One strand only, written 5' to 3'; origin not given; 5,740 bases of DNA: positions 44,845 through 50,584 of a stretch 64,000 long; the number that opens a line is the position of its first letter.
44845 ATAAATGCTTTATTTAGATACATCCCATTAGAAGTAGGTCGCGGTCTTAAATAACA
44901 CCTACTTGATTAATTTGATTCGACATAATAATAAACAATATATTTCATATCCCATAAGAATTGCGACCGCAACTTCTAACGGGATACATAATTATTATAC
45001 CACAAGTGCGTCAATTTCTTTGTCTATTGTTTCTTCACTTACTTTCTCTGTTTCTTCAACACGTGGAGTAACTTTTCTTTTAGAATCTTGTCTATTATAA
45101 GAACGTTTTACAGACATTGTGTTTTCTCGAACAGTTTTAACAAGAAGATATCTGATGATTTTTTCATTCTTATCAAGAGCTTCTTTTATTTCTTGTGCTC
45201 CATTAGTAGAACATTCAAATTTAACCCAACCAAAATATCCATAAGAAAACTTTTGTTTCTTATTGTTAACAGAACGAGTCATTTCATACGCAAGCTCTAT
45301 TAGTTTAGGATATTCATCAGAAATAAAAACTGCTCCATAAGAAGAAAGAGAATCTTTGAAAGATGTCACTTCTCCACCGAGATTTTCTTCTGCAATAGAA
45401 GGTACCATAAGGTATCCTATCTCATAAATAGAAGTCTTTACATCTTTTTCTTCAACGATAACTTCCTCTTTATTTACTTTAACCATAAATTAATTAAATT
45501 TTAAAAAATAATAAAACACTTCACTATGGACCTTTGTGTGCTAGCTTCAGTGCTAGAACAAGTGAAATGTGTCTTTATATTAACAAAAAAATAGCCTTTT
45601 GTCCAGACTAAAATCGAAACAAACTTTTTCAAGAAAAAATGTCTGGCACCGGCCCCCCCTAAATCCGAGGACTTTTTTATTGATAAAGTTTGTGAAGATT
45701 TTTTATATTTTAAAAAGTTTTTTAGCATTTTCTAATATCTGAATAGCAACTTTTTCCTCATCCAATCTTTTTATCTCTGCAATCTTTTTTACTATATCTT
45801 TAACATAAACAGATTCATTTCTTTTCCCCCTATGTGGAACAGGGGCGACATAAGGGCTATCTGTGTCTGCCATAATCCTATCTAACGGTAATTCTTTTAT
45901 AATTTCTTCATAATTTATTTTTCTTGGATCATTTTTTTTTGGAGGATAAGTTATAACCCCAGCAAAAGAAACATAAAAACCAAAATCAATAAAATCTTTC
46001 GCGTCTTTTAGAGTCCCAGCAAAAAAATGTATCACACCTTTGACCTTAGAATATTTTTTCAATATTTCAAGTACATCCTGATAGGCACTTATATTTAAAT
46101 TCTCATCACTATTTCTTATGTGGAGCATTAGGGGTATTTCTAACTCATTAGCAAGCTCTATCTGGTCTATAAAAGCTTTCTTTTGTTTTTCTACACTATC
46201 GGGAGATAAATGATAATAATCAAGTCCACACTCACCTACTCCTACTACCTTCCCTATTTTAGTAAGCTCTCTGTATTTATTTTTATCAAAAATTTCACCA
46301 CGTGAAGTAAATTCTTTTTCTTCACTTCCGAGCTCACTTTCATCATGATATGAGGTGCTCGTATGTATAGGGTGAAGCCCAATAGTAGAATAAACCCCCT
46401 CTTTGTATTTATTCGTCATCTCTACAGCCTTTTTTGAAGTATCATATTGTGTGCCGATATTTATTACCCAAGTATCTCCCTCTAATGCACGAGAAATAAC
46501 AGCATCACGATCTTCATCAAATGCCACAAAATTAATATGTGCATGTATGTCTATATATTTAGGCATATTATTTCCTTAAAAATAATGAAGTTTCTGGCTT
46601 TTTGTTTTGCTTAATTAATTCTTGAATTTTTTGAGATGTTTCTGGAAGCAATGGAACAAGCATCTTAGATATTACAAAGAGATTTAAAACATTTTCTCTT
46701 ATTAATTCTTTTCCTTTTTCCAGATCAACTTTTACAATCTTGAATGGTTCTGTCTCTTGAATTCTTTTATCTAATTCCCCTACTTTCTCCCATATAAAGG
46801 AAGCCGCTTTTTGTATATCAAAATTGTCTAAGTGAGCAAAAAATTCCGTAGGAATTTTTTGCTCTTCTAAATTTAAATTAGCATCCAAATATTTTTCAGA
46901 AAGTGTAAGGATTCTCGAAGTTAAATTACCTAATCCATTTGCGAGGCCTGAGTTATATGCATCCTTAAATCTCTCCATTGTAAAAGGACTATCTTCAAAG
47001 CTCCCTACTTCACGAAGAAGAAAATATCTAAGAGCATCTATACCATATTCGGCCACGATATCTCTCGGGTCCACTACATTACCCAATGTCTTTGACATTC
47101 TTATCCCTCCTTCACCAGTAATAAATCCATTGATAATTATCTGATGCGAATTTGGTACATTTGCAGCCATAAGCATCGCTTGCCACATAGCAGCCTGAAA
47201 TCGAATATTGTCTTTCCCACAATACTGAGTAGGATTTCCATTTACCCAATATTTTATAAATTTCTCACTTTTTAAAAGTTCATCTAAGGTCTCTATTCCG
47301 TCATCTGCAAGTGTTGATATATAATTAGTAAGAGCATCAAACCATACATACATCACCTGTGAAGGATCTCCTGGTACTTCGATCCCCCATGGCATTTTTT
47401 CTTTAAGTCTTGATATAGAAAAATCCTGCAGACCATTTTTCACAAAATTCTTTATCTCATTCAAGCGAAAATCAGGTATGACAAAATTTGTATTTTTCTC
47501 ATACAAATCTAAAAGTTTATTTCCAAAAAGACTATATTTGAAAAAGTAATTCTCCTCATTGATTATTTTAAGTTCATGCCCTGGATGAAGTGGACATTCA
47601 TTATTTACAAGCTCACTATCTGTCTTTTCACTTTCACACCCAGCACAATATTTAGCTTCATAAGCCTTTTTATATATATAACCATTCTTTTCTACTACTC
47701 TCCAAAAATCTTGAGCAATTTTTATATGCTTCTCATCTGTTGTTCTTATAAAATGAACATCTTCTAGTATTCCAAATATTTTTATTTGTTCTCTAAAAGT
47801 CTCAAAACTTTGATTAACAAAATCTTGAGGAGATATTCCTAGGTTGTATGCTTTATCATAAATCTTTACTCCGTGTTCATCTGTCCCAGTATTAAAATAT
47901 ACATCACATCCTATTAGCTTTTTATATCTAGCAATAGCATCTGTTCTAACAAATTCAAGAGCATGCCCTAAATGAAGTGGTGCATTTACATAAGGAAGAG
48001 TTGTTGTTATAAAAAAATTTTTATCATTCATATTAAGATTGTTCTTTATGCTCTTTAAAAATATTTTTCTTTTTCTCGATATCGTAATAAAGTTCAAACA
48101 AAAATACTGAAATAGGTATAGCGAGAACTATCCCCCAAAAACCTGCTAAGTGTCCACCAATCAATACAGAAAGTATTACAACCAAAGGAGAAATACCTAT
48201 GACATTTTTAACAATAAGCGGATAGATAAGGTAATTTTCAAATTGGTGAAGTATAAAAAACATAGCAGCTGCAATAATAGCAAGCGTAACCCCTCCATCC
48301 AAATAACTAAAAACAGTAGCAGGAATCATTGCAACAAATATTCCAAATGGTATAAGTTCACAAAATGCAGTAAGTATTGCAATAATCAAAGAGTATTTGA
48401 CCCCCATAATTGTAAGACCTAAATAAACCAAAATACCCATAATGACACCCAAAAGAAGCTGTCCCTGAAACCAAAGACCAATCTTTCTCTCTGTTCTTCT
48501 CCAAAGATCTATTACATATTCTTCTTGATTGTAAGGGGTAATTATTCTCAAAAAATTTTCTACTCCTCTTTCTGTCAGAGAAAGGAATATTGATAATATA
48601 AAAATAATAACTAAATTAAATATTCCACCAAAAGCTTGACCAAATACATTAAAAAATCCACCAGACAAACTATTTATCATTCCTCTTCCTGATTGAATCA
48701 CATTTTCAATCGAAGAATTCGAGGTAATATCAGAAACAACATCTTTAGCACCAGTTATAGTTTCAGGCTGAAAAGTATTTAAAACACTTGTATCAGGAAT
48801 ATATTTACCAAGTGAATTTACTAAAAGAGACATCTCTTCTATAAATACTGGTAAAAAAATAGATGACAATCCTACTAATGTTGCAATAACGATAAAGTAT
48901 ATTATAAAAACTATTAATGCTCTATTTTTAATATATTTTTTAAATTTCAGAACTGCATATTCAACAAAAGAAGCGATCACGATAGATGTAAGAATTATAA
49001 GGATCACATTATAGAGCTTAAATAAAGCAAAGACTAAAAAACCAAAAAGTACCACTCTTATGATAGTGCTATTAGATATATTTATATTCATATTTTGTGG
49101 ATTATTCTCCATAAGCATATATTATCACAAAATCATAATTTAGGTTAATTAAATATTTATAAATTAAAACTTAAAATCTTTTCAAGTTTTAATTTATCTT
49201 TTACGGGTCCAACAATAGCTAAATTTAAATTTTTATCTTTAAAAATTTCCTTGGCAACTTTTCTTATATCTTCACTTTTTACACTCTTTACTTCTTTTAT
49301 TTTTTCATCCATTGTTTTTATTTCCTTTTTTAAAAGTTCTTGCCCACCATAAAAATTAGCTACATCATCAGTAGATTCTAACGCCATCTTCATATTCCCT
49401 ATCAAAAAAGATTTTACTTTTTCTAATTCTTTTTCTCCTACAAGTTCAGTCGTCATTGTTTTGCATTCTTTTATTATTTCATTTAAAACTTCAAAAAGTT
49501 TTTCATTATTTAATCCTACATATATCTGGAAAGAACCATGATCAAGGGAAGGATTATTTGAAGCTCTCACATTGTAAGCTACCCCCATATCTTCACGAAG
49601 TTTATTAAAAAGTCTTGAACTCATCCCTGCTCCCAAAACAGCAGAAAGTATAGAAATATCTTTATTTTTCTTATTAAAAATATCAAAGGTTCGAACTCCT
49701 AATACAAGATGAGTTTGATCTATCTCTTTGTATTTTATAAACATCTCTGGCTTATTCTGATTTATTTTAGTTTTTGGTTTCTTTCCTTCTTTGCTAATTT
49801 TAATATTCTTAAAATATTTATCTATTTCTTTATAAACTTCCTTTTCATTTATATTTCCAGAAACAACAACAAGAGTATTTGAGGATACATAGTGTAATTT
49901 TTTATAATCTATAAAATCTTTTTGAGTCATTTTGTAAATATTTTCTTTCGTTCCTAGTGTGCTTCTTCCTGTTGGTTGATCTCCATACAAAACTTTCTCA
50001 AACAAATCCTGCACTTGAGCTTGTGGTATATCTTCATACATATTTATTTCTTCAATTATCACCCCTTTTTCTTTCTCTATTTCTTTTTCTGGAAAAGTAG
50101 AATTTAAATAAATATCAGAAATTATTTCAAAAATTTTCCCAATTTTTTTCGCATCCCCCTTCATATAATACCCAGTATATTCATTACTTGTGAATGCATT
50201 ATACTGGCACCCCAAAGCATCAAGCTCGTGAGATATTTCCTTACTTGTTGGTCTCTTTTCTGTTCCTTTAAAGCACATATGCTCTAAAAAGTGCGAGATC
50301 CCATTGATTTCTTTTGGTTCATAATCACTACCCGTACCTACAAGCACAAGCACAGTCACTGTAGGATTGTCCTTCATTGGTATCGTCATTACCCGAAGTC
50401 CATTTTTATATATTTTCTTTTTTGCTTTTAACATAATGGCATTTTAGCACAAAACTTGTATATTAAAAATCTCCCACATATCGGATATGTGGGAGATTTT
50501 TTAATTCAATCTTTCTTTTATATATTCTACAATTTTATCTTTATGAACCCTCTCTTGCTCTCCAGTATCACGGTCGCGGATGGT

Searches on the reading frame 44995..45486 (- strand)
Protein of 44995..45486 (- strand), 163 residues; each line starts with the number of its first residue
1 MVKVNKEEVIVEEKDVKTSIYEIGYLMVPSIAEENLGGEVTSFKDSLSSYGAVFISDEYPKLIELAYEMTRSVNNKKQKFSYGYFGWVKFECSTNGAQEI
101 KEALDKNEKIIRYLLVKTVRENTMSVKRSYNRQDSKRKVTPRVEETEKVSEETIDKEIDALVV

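Call 67: search_protein_families(library=pfam, proteins=[window:44995-45486:-], max_evalue=0.00001)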
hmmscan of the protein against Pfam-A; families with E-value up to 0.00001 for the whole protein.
window:44995-45486:- (163 aa): 1 family
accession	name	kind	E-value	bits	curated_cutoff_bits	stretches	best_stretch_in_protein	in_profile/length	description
PF01250.22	Ribosomal_S6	-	9e-11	42.3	27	1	21-117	2-90/90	Ribosomal protein S6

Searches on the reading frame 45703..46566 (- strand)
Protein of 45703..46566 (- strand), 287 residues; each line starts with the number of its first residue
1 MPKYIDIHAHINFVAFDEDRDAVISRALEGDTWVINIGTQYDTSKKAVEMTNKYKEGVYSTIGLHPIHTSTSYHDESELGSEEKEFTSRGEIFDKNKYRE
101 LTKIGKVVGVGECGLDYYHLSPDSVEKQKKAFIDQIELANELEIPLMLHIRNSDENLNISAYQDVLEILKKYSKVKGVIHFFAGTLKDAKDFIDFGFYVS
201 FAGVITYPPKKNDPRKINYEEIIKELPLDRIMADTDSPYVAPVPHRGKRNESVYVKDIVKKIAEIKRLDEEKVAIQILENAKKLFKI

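Call 67: search_protein_families(library=pfam, proteins=[window:45703-46566:-], max_evalue=0.00001)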
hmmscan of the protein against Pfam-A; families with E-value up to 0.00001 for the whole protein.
window:45703-46566:- (287 aa): 1 family
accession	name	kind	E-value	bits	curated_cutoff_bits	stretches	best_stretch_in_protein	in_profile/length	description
PF01026.27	TatD_DNase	-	5.9e-71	239.2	27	1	5-286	1-253/253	TatD related DNase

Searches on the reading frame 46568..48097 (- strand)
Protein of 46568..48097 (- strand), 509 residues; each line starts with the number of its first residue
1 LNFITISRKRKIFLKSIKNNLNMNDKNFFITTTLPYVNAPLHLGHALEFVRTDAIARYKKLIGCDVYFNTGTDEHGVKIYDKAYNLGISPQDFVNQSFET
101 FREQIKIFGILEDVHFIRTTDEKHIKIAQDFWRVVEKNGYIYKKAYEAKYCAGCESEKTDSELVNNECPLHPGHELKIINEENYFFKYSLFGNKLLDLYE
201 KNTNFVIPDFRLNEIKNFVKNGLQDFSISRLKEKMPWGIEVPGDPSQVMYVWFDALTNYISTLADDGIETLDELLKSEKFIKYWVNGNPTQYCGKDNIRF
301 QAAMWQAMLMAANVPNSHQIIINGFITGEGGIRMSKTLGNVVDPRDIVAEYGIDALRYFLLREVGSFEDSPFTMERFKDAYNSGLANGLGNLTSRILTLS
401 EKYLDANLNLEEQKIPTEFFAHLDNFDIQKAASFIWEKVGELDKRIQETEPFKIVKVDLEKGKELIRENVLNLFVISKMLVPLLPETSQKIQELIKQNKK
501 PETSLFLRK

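Call 67: search_protein_families(library=pfam, proteins=[window:46568-48097:-], max_evalue=0.00001)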
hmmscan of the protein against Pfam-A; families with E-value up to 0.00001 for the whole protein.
window:46568-48097:- (509 aa): 3 families
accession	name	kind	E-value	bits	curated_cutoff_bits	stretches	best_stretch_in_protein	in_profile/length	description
PF09334.17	tRNA-synt_1g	-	2.8e-92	309.9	20.1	2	162-396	163-390/391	tRNA synthetases class I (M)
PF00133.28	tRNA-synt_1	-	7e-32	111.1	22.7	2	11-242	10-244/414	tRNA synthetases class I (I, L, M and V)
PF01406.26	tRNA-synt_1e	-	7.4e-11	42.4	27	0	37-147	19-127/301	tRNA synthetases class I (C) catalytic domain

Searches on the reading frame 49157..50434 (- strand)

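Call 67: search_protein_families(library=pfam, proteins=[window:49157-50434:-], max_evalue=0.00001)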
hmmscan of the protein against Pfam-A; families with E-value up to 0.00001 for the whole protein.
window:49157-50434:- (425 aa): 2 families
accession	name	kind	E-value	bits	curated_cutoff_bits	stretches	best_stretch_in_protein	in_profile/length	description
PF00675.25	Peptidase_M16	-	6.7e-41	140.1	22.3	1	15-163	2-149/149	Insulinase (Peptidase family M16)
PF05193.26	Peptidase_M16_C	-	1.9e-35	122.8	23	1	168-342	1-179/181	Peptidase M16 inactive domain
